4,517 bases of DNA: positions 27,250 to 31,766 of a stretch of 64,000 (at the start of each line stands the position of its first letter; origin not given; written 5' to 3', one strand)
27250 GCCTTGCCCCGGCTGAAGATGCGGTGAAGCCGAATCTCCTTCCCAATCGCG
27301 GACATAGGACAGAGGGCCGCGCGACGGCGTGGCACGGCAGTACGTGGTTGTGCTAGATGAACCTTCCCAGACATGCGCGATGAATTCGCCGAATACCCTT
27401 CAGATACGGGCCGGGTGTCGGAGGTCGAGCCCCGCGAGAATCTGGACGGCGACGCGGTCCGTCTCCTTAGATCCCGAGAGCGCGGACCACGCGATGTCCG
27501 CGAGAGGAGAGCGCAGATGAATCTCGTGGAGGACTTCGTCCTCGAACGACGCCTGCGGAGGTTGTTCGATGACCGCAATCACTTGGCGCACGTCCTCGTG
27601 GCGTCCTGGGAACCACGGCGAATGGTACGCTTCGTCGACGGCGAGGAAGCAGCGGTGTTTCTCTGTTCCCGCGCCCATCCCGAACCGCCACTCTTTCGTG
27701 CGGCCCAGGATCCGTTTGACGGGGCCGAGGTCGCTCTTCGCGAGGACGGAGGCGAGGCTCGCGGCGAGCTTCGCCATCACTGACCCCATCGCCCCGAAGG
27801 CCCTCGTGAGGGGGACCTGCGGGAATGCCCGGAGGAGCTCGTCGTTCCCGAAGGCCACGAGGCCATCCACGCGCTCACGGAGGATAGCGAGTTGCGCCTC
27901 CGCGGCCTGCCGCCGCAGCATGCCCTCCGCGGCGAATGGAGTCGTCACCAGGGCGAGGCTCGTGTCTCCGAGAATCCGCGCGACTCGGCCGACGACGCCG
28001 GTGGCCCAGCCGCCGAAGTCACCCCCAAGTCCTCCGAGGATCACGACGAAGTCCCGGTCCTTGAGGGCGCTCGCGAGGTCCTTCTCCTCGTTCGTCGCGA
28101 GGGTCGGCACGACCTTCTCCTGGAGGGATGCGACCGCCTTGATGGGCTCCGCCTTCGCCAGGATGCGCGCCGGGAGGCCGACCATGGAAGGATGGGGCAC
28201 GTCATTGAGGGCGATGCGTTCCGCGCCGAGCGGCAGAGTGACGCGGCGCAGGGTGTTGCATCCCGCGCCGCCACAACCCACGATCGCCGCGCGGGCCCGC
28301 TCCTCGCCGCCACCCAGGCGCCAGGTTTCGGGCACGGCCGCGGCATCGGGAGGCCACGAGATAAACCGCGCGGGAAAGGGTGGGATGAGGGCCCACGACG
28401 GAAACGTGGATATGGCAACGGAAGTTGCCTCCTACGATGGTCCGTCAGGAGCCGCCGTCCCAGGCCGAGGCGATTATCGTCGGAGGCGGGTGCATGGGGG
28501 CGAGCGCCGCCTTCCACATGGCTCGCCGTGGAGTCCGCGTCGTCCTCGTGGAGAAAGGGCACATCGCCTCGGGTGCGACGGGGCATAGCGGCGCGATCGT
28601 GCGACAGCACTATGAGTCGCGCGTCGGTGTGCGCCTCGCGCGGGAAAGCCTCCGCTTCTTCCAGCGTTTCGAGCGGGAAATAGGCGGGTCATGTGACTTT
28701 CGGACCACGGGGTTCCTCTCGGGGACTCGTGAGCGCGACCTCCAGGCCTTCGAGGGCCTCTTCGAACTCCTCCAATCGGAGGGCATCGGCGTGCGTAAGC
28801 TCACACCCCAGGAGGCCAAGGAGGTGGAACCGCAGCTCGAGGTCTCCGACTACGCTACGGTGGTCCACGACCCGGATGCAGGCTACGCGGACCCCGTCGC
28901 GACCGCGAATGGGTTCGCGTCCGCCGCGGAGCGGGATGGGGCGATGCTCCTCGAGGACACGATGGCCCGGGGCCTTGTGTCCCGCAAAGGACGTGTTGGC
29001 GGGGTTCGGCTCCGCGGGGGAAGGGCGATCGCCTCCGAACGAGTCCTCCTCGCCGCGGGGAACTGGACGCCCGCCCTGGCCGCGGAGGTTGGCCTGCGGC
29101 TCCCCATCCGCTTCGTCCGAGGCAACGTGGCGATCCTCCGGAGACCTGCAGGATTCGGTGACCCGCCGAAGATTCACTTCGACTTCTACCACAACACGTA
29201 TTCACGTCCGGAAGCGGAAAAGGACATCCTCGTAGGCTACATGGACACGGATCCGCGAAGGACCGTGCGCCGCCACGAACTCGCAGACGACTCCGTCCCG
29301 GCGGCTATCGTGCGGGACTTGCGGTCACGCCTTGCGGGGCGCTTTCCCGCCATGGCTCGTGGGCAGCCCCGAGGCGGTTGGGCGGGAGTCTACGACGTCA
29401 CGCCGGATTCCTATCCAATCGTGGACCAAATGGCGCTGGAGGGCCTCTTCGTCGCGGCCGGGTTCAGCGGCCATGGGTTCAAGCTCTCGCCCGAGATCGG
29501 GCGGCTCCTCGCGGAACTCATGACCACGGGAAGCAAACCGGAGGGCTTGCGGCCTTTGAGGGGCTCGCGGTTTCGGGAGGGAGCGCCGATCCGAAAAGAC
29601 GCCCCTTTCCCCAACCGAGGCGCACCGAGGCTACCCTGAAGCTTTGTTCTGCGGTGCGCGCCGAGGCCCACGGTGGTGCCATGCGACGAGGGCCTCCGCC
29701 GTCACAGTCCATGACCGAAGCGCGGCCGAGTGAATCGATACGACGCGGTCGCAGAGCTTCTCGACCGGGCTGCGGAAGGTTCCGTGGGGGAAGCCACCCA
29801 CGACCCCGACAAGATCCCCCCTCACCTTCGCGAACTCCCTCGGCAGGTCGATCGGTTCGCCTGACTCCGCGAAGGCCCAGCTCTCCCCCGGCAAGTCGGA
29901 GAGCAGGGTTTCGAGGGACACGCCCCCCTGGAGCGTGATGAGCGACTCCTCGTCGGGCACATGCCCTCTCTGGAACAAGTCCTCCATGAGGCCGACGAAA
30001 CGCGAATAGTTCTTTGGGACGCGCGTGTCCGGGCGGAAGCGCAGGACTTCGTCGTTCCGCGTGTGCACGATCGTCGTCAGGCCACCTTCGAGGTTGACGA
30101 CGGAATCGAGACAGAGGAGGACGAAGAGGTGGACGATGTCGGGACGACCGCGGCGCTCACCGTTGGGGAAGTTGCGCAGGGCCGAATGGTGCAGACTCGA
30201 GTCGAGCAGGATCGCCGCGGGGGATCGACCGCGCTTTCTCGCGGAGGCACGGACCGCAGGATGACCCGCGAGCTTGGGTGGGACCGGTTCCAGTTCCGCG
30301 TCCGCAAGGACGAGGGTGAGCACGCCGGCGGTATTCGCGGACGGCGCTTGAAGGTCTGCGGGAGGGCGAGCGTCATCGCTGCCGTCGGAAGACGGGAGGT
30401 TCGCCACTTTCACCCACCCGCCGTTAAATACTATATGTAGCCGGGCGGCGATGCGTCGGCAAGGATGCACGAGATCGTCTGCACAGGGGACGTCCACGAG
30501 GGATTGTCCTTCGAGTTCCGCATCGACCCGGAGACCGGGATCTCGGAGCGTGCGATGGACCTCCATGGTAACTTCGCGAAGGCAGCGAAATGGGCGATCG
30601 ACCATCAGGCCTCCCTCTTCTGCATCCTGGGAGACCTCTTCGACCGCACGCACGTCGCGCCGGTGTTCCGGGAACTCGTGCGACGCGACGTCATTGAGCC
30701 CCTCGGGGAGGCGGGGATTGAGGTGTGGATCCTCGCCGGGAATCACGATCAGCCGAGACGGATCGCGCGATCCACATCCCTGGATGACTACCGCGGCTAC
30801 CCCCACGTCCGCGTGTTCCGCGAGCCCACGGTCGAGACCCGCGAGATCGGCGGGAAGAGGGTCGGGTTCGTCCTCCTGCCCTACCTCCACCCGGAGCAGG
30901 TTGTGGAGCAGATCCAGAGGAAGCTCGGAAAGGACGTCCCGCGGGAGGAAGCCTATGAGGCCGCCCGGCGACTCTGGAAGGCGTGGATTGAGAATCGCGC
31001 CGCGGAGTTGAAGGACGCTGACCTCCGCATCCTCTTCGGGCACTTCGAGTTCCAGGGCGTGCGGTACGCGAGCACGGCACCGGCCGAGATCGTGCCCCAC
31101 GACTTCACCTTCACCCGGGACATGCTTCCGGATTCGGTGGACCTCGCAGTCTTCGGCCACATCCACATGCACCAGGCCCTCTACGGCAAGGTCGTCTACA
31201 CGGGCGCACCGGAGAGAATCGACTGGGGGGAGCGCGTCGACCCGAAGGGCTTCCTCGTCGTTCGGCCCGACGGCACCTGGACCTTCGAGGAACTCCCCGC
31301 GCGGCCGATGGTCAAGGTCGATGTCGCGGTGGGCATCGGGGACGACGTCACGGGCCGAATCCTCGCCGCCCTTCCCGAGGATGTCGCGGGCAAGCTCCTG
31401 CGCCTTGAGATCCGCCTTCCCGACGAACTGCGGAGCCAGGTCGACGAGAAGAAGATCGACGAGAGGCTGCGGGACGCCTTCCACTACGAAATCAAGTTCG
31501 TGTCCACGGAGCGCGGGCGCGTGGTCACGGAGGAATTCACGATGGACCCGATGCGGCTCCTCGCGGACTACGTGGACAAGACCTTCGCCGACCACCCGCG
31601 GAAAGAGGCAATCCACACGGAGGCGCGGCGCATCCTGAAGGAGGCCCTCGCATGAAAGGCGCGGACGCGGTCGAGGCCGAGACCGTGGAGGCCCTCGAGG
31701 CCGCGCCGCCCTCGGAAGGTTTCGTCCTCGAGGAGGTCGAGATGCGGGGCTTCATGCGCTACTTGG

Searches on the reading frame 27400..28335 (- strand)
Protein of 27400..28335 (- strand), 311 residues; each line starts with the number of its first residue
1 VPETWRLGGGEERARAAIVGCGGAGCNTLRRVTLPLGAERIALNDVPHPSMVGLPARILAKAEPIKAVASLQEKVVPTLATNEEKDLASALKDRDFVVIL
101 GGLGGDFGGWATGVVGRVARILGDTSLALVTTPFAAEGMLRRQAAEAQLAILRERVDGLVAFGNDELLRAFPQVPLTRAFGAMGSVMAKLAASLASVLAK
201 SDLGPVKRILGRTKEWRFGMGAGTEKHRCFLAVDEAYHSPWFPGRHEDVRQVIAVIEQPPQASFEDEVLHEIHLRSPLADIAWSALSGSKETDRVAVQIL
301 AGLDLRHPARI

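Call 82: search_protein_families(library=pfam, proteins=[window:27400-28335:-], max_evalue=0.00001)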
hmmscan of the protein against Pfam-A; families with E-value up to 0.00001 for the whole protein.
window:27400-28335:- (311 aa): 1 family
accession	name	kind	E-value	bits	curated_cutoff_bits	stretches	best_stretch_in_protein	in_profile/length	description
PF00091.31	Tubulin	-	1.3e-09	39.1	33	1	78-169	90-187/190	Tubulin/FtsZ family, GTPase domain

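Call 83: search_solved_structures(query=window:27400-28335:-, max_evalue=0.01)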
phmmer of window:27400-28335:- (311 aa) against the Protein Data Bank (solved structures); distinct sequences matched with E-value up to 0.01: 49.
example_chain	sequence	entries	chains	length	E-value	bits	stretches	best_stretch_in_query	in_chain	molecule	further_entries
1w58_1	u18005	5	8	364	3.1e-23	86.2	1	12-295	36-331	CELL DIVISION PROTEIN FTSZ HOMOLOG 1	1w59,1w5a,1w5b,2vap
1fsz_A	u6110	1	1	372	3.3e-23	86.1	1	12-295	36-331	FTSZ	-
1w5e_A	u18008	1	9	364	2.5e-22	83.3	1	12-265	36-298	FTSZ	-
2r6r_1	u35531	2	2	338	1.6e-21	80.6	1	15-301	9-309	Cell division protein ftsZ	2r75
7yop_A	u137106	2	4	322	2.7e-20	76.6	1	11-251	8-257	Cell division protein FtsZ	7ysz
8grw_A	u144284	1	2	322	2e-19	73.7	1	11-251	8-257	Cell division protein FtsZ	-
4u39_A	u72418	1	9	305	1.3e-17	67.8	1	16-252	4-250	Cell division protein FtsZ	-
2rhh_A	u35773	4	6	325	1.4e-17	67.7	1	16-252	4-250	Cell Division Protein ftsZ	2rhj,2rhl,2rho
2vam_A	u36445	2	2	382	1.9e-17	67.2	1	15-252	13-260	CELL DIVISION PROTEIN FTSZ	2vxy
4e6e_A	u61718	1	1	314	3.5e-17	66.3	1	17-258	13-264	Cell division protein ftsZ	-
9lfx_B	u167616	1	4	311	4.6e-16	62.7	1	16-253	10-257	Cell division protein FtsZ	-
5zue_A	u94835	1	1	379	2.5e-15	60.3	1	17-310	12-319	Cell division protein FtsZ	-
3wgl_A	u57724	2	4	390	3.7e-15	59.7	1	14-242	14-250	Cell division protein FtsZ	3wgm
14uh_A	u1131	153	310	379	3.9e-15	59.6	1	17-310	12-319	Cell division protein FtsZ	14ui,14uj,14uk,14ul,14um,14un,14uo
1rlu_A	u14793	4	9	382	3.9e-15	59.6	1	17-310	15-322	Cell division protein ftsZ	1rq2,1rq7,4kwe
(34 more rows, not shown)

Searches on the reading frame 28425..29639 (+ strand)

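Call 82: search_protein_families(library=pfam, proteins=[window:28425-29639:+], max_evalue=0.00001)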
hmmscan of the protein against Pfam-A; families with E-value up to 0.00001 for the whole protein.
window:28425-29639:+ (404 aa): 3 families
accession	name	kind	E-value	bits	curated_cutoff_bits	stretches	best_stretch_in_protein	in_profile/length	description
PF01266.30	DAO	-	1.8e-70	238.6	27.9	1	16-365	2-353/353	FAD dependent oxidoreductase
PF00890.30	FAD_binding_2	-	1.3e-07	31.6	20.4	1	16-219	2-209/414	FAD binding domain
PF13450.12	NAD_binding_8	-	3.8e-06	27.5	21.9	1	18-52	1-35/68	NAD(P)-binding Rossmann-like domain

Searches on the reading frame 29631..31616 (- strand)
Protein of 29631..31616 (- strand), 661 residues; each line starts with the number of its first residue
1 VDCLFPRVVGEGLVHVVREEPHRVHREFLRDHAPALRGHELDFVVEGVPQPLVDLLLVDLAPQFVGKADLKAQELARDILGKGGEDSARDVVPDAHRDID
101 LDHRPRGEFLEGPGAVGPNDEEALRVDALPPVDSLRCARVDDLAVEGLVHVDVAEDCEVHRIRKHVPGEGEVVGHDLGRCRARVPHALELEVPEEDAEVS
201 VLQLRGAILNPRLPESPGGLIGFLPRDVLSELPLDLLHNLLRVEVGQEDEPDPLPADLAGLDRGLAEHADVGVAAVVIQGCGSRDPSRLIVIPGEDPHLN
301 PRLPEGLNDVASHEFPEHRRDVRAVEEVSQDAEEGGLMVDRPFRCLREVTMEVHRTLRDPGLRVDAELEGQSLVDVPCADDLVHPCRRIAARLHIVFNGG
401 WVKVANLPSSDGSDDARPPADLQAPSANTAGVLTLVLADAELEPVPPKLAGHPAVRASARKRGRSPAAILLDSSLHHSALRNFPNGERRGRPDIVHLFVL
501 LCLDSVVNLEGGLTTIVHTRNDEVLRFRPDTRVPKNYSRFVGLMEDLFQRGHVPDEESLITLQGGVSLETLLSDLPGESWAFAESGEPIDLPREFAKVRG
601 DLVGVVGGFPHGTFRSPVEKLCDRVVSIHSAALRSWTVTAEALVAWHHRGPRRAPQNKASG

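Call 82: search_protein_families(library=pfam, proteins=[window:29631-31616:-], max_evalue=0.00001)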
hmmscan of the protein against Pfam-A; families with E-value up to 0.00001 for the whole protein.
window:29631-31616:- (661 aa): 1 family
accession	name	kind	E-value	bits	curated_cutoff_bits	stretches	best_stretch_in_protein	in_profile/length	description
PF03587.19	EMG1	-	9.3e-43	146.5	28.2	1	435-643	1-193/197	EMG1/NEP1 methyltransferase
